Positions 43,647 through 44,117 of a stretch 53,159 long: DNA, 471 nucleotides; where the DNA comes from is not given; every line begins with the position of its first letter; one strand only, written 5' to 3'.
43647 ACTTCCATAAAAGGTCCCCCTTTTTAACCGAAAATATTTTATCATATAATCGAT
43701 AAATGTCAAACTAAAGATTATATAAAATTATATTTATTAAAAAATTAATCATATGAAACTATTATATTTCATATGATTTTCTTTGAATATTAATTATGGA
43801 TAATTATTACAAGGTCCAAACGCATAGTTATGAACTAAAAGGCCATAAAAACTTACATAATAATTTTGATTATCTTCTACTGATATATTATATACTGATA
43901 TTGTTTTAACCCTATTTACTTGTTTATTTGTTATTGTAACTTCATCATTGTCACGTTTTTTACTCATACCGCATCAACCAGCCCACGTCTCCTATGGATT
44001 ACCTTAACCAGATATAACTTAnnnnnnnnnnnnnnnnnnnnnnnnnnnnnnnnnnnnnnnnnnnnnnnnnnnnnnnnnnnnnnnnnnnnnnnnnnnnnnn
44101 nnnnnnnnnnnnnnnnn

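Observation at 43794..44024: Orphan Hint C-terminal cassette with its own tail, in frame behind P5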

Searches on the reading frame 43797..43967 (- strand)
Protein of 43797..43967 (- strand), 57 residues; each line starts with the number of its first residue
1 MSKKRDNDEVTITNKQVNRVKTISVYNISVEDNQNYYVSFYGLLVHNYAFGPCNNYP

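Call 9: search_protein_families(library=pfam, proteins=[window:43797-43967:-], max_evalue=0.1)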
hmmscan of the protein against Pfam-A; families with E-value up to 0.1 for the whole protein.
window:43797-43967:- (57 aa): 2 families
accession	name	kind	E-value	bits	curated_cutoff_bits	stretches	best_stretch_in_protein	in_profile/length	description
PF14890.11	Intein_splicing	-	0.0042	17.3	35.8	1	12-47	118-155/155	Intein splicing domain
PF07591.16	PT-HINT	-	0.017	15.8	27.7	1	9-47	94-136/137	Pretoxin HINT domain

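Call 10: search_protein_families(library=ncbifam, proteins=[window:43797-43967:-], max_evalue=0.1)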
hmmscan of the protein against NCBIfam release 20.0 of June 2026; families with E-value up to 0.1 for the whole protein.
window:43797-43967:- (57 aa): 1 family
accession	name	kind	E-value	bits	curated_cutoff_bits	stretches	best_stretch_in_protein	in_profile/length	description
TIGR01443.1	intein_Cterm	domain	2.4e-07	30.8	15.6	1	25-47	2-23/24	intein C-terminal splicing region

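Call 12: find_homologous_proteins(query=window:43797-43967:-, max_evalue=0.01)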
Query window:43797-43967:- (57 aa): 1 proteins with E <= 0.01 among 1 candidates.
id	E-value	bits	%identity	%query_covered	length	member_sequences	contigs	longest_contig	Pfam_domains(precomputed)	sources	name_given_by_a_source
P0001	3.6e-31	123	100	100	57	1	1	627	-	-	-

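Call 14: find_encoding_contigs(protein=window:43797-43967:-, flank=6000, max_places=10)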
Protein window:43797-43967:- (57 aa): 1 contig read that carries it; 1 place shown.
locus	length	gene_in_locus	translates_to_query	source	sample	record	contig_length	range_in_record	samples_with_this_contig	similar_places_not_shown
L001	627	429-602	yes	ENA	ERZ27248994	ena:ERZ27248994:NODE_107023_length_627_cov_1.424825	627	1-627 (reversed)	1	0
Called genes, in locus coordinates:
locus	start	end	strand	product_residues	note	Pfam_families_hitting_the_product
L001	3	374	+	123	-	?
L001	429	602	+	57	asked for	-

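Call 60: search_protein_representatives(protein=window:43797-43967:-)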
Query: 57 residues. Proteins with E-value up to 0.001 (for the whole library): 15; up to 1e-10: 3; up to 1e-30: 1. The best 15 are listed.
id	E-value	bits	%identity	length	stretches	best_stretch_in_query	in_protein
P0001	1.2e-31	122.5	100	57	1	1-57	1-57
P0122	5.8e-21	89.1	45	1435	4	13-48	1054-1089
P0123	8.7e-11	57.3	49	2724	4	8-48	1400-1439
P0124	5.0e-07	45.6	50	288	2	11-48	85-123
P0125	9.6e-06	41.6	-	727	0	-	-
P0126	1.5e-05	41.0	51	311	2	20-51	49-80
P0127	2.4e-05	40.3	27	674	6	5-55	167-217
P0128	3.6e-05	39.8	45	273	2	10-49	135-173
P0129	4.1e-05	39.6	48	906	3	23-48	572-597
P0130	7.5e-05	38.8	53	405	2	24-48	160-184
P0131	1.0e-04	38.3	53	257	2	21-49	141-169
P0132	2.8e-04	37.0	44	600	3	24-50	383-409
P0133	3.0e-04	36.9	55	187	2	24-48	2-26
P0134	4.0e-04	36.5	45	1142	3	21-48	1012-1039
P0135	4.8e-04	36.2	45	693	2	6-48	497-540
